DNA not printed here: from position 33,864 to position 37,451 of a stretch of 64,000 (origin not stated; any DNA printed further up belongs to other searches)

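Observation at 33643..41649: Convergent glycan assembly and export locus built around a GT4-GT4-FkbM fusion and a Wzm/Wzt exporter with a cap-reading-type Wzt domain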

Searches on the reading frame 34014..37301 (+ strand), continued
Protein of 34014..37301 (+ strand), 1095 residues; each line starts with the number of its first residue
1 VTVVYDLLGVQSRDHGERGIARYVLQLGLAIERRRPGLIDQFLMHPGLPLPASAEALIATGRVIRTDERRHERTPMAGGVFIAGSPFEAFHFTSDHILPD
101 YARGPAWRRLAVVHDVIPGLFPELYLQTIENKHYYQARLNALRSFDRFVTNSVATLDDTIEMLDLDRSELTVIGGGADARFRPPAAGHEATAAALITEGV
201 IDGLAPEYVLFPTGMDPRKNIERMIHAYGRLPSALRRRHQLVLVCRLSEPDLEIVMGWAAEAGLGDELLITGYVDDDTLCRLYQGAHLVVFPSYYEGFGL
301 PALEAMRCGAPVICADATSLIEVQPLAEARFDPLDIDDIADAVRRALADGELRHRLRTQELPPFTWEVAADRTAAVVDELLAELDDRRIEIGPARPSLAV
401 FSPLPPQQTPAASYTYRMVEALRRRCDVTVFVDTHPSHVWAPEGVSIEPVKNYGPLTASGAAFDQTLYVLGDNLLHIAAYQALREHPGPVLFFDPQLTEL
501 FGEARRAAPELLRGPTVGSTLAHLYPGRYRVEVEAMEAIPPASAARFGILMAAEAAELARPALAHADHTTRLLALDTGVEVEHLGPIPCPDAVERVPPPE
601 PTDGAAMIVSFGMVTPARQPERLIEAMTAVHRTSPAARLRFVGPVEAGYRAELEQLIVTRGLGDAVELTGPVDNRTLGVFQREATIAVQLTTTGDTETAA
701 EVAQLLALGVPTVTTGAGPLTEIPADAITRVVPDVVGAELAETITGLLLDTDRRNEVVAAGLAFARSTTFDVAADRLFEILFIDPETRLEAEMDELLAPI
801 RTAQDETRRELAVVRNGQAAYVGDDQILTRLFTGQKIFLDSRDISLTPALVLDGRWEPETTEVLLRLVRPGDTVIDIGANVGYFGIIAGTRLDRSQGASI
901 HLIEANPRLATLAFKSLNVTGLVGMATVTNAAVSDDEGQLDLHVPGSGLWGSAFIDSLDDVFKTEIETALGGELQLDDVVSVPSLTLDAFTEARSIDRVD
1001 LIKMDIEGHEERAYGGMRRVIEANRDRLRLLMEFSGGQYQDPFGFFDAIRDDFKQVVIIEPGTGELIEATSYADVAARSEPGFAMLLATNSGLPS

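Call 19: find_encoding_contigs(protein=P0065, flank=10000, max_places=1)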
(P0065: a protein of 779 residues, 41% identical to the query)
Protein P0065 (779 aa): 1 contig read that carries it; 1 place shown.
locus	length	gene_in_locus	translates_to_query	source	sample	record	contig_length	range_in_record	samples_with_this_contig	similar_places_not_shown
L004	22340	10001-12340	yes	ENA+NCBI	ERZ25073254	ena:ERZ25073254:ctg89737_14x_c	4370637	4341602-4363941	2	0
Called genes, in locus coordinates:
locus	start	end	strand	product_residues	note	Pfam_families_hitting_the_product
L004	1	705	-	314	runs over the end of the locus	PF00535:Glycos_transf_2, PF10111:Glyco_tranf_2_2 (weak)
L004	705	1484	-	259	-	PF05721:PhyH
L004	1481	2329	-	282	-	PF01209:Ubie_methyltran, PF13489:Methyltransf_23, PF13847:Methyltransf_31, PF08241:Methyltransf_11, PF08242:Methyltransf_12, PF13649:Methyltransf_25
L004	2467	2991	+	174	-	PF13302:Acetyltransf_3, PF13420:Acetyltransf_4 (weak), PF13523:Acetyltransf_8 (faint), PF00583:Acetyltransf_1, PF13673:Acetyltransf_10 (weak), PF13508:Acetyltransf_7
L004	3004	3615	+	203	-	PF13489:Methyltransf_23, PF00891:Methyltransf_2 (weak), PF05401:NodS (faint), PF13847:Methyltransf_31, PF08241:Methyltransf_11, PF08242:Methyltransf_12, PF13649:Methyltransf_25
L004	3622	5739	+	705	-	-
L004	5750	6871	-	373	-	PF01041:DegT_DnrJ_EryC1, PF00155:Aminotran_1_2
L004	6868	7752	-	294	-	PF00483:NTP_transferase, PF12804:NTP_transf_3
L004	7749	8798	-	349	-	PF01073:3Beta_HSD, PF01370:Epimerase, PF02719:Polysacc_synt_2, PF04321:RmlD_sub_bind, PF07993:NAD_binding_4, PF16363:GDP_Man_Dehyd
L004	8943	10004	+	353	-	PF03269:DUF268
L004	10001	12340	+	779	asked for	PF13439:Glyco_transf_4 (faint), PF20706:GT4-conflict, PF00534:Glycos_transf_1, PF13692:Glyco_trans_1_4, PF13524:Glyco_trans_1_2 (faint), PF00534:Glycos_transf_1, PF13692:Glyco_trans_1_4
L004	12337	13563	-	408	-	PF00005:ABC_tran, PF14524:Wzt_C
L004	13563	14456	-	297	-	PF01061:ABC2_membrane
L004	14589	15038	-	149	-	PF01042:Ribonuc_L-PSP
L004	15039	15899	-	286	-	PF00378:ECH_1, PF16113:ECH_2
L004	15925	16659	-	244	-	PF00106:adh_short, PF01370:Epimerase (weak), PF08659:KR, PF13460:NAD_binding_10 (weak), PF13561:adh_short_C2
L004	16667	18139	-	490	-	PF00724:Oxidored_FMN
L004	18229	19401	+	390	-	PF02771:Acyl-CoA_dh_N, PF02770:Acyl-CoA_dh_M, PF00441:Acyl-CoA_dh_1, PF08028:Acyl-CoA_dh_2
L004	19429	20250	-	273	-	PF07848:PaaX, PF20803:PaaX_M, PF08223:PaaX_C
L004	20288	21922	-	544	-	PF00501:AMP-binding, PF13193:AMP-binding_C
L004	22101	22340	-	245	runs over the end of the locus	PF00005:ABC_tran, PF13304:AAA_21 (faint)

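Call 20: find_encoding_contigs(protein=P0053, flank=10000, max_places=1)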
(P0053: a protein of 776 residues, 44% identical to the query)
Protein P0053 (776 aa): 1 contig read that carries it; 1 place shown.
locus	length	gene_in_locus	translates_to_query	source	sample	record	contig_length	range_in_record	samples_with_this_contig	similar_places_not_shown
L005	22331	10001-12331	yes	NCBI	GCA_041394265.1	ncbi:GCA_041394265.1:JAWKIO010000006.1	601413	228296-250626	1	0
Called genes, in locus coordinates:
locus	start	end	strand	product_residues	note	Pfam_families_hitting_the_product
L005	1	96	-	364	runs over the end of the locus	PF13439:Glyco_transf_4, PF20706:GT4-conflict, PF00534:Glycos_transf_1, PF13692:Glyco_trans_1_4, PF13524:Glyco_trans_1_2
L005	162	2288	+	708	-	PF01642:MM_CoA_mutase, PF02310:B12-binding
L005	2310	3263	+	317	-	PF03308:MeaB, PF02492:cobW (faint)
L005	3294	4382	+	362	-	PF02350:Epimerase_2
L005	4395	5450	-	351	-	PF00534:Glycos_transf_1, PF13692:Glyco_trans_1_4, PF13524:Glyco_trans_1_2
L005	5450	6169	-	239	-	PF13489:Methyltransf_23, PF01209:Ubie_methyltran (weak), PF13847:Methyltransf_31 (weak), PF08241:Methyltransf_11, PF08242:Methyltransf_12, PF13649:Methyltransf_25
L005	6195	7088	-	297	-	-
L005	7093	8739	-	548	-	-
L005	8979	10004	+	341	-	PF13489:Methyltransf_23 (weak), PF03269:DUF268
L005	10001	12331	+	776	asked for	PF13439:Glyco_transf_4 (faint), PF13524:Glyco_trans_1_2 (faint), PF20706:GT4-conflict, PF00534:Glycos_transf_1, PF13692:Glyco_trans_1_4, PF00534:Glycos_transf_1, PF13692:Glyco_trans_1_4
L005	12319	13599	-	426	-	PF00534:Glycos_transf_1 (weak), PF13692:Glyco_trans_1_4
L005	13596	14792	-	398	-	PF00534:Glycos_transf_1 (weak), PF13692:Glyco_trans_1_4, PF13524:Glyco_trans_1_2 (weak)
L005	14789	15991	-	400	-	PF00005:ABC_tran, PF14524:Wzt_C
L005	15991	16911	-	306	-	PF01061:ABC2_membrane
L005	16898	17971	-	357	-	PF00535:Glycos_transf_2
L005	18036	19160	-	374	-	PF13489:Methyltransf_23 (weak), PF08241:Methyltransf_11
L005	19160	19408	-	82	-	-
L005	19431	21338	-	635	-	PF08486:SpoIID, PF13946:DUF4214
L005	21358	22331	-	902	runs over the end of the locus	PF01510:Amidase_2, PF13946:DUF4214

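Call 40: find_related_loci(query=window:34014-37301:+, collection=genome_contigs, flank=10000)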
Query window:34014-37301:+ (1095 aa) in genome_contigs; peptide patterns used: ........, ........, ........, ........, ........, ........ (x = any residue, [..] = any of these).
357 stretches matched a pattern; 196 encode a relative of the query (tblastn E <= 1e-3); the best 80 are kept; 80 distinct loci.
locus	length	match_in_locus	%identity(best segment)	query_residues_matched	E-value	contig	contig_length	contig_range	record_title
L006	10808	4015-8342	51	1-1093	0e+0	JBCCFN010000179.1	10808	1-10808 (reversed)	MAG: Actinomycetota bacterium isolate P01_B01_bin.2 k141_2260166_length_10808_cov_10.0000, whole genome shotgun sequence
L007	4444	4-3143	43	394-1090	2e-173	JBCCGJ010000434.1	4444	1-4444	MAG: Actinomycetota bacterium isolate P01_B01_bin.40 k141_2720535_length_4444_cov_64.7307, whole genome shotgun sequence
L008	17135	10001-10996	57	767-1093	8e-106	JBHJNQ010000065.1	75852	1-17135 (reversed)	MAG: Acidimicrobiales bacterium isolate al_S4C133_1 S4Ck119_167058, whole genome shotgun sequence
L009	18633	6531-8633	36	88-370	2e-28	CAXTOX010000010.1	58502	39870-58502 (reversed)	MAG TPA_asm: uncultured Chthoniobacterales bacterium isolate public_SRR11456915_metawrap_bin.9 genome assembly, contig:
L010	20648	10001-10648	32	810-1042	6e-18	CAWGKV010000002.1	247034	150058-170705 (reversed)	MAG: uncultured Alphaproteobacteria bacterium isolate MFD02248.bin.1.6 genome assembly, contig: contig_15588, whole geno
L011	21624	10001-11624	29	836-1034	4e-16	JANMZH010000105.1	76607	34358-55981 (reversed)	MAG: Microcoleus sp. OTE_8_concoct_300 OTE_8_k141_739561, whole genome shotgun sequence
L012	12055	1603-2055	35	859-1023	4e-15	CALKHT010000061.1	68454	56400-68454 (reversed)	MAG TPA_asm: uncultured Phycisphaeraceae bacterium isolate SRR5251193_bin.59_CONCOCT_v1.1_MAG genome assembly, contig: E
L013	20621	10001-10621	29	836-1070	5e-15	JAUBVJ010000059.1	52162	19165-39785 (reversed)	Microcoleus sp. AR_TQ3_B6 NODE_135_length_52162_cov_19.473802, whole genome shotgun sequence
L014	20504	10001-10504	31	824-1011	3e-14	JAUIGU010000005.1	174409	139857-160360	MAG: Phycisphaerae bacterium isolate Co_bin.173 NODE_924_length_174409_cov_1.979717, whole genome shotgun sequence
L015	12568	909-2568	29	824-1034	2e-14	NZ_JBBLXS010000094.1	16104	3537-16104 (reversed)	Microcoleus anatoxicus PTRS2 307, whole genome shotgun sequence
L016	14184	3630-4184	29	824-1034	2e-14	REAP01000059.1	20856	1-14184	MAG: Oscillatoriales cyanobacterium isolate PH2015_01U_44_212 PH2015_01U_scaffold_157, whole genome shotgun sequence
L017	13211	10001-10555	32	837-1035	3e-14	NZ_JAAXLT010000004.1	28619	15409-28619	MAG: Candidatus Cyanaurora vandensis isolate LV9 k99_12250, whole genome shotgun sequence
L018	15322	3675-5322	29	824-1034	4e-14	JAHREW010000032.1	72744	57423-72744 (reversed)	MAG: Microcoleus sp. CAWBG506 NZ_CAWBG506_scaffold_32, whole genome shotgun sequence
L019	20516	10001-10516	30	832-1025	2e-13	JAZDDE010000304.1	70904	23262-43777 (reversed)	MAG: Gemmatimonadota bacterium isolate TC87O_Bin_5 TC87O_Bin_5_clean_scaffold_304, whole genome shotgun sequence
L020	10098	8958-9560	28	837-1060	5e-13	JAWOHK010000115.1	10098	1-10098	MAG: Chloroflexota bacterium isolate CWP4-2.bin.60 k191_3464701, whole genome shotgun sequence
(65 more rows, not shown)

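Call 42: list_cluster_members(proteins=[P0001, P0121])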
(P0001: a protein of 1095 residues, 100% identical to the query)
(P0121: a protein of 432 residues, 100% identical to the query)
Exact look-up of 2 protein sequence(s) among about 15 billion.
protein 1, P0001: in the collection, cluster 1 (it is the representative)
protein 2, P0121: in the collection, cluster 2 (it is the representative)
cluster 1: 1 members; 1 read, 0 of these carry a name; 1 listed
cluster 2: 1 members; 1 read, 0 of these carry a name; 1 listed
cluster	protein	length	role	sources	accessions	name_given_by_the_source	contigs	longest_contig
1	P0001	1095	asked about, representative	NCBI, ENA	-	-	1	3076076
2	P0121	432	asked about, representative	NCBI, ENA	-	-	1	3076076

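Call 52: find_encoding_contigs(protein=P0004, flank=10000, max_places=1)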
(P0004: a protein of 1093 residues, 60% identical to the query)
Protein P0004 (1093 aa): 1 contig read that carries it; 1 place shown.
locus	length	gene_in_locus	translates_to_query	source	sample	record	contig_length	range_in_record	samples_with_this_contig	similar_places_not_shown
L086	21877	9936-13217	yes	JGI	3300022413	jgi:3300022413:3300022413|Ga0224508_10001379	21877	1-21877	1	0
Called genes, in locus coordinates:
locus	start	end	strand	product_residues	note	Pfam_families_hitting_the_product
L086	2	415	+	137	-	?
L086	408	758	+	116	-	-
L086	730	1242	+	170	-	PF02623:FliW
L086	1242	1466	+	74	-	PF02599:CsrA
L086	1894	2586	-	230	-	PF02557:VanY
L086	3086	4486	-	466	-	PF13687:DUF4153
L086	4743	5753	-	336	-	PF00672:HAMP, PF00512:HisKA, PF02518:HATPase_c, PF13581:HATPase_c_2 (weak)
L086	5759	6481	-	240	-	PF00072:Response_reg, PF00486:Trans_reg_C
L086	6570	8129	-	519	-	PF03255:ACCA (faint), PF01039:Carboxyl_trans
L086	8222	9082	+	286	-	PF00753:Lactamase_B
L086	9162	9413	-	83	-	PF10041:DUF2277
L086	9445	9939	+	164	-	-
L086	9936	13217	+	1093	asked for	PF13439:Glyco_transf_4 (faint), PF00534:Glycos_transf_1, PF13524:Glyco_trans_1_2 (faint), PF13692:Glyco_trans_1_4, PF20706:GT4-conflict, PF00534:Glycos_transf_1, PF13692:Glyco_trans_1_4, PF05050:Methyltransf_21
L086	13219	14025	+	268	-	PF08241:Methyltransf_11 (weak), PF13649:Methyltransf_25 (faint)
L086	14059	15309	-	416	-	PF00005:ABC_tran, PF14524:Wzt_C (weak)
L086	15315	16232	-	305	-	PF01061:ABC2_membrane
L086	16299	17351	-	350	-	PF13469:Sulfotransfer_3 (faint), PF00685:Sulfotransfer_1 (weak)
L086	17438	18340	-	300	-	PF00293:NUDIX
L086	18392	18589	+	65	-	-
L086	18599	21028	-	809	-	PF00772:DnaB, PF03796:DnaB_C, PF14528:LAGLIDADG_3 (weak), PF03796:DnaB_C, PF13481:AAA_25 (weak)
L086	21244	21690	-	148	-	PF01281:Ribosomal_L9_N, PF03948:Ribosomal_L9_C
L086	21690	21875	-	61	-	?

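Call 53: find_encoding_contigs(protein=P0019, flank=10000, max_places=1)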
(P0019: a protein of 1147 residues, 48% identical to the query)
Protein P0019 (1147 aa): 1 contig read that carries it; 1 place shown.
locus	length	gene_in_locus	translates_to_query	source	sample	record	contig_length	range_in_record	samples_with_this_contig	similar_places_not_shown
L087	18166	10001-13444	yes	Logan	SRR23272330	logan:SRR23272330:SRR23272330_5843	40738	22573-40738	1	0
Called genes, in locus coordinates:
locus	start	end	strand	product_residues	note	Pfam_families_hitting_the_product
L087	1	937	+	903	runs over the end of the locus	PF01510:Amidase_2, PF13946:DUF4214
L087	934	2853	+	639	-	PF08486:SpoIID, PF13946:DUF4214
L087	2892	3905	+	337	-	PF01370:Epimerase, PF04321:RmlD_sub_bind (weak), PF16363:GDP_Man_Dehyd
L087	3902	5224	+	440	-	PF00534:Glycos_transf_1 (weak), PF13692:Glyco_trans_1_4 (weak)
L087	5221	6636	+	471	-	PF00534:Glycos_transf_1 (weak), PF13692:Glyco_trans_1_4 (weak)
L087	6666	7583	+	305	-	PF01370:Epimerase, PF04321:RmlD_sub_bind, PF02719:Polysacc_synt_2 (weak), PF16363:GDP_Man_Dehyd, PF07993:NAD_binding_4 (faint)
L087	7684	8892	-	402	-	PF00534:Glycos_transf_1, PF13692:Glyco_trans_1_4, PF20706:GT4-conflict (weak)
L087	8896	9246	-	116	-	-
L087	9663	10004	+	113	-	-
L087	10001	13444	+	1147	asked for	PF13439:Glyco_transf_4 (faint), PF00534:Glycos_transf_1, PF13692:Glyco_trans_1_4, PF20706:GT4-conflict, PF00534:Glycos_transf_1, PF05050:Methyltransf_21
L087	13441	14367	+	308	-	PF05050:Methyltransf_21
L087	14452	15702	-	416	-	PF00005:ABC_tran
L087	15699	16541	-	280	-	PF01061:ABC2_membrane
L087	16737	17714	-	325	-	PF03308:MeaB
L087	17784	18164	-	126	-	?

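Call 54: find_encoding_contigs(protein=P0018, flank=10000, max_places=1)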
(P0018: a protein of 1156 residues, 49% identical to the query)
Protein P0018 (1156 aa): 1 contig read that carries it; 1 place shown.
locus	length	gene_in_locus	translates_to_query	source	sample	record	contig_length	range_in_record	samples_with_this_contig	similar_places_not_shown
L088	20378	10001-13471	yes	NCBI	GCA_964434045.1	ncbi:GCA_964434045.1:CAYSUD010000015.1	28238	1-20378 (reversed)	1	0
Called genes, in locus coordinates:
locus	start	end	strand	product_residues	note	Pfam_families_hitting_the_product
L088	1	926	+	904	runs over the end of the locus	PF01510:Amidase_2, PF13946:DUF4214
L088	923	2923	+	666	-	-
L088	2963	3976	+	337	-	PF01370:Epimerase, PF04321:RmlD_sub_bind (weak), PF16363:GDP_Man_Dehyd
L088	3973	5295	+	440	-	-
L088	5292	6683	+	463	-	PF13439:Glyco_transf_4 (faint), PF13579:Glyco_trans_4_4 (faint), PF00534:Glycos_transf_1 (weak), PF13692:Glyco_trans_1_4 (weak)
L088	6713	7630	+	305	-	PF01370:Epimerase, PF04321:RmlD_sub_bind, PF02719:Polysacc_synt_2 (weak), PF16363:GDP_Man_Dehyd, PF07993:NAD_binding_4 (weak)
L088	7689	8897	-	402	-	PF13439:Glyco_transf_4 (weak), PF13524:Glyco_trans_1_2 (weak), PF00534:Glycos_transf_1, PF13692:Glyco_trans_1_4, PF20706:GT4-conflict (weak)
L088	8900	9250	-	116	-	-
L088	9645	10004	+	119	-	-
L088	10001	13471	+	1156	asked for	PF13439:Glyco_transf_4 (faint), PF00534:Glycos_transf_1, PF13692:Glyco_trans_1_4, PF20706:GT4-conflict, PF00534:Glycos_transf_1 (weak), PF05050:Methyltransf_21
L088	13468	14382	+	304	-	PF05050:Methyltransf_21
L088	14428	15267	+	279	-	-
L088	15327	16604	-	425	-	PF00005:ABC_tran, PF14524:Wzt_C (weak)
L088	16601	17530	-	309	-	PF01061:ABC2_membrane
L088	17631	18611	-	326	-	PF03308:MeaB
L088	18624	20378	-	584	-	?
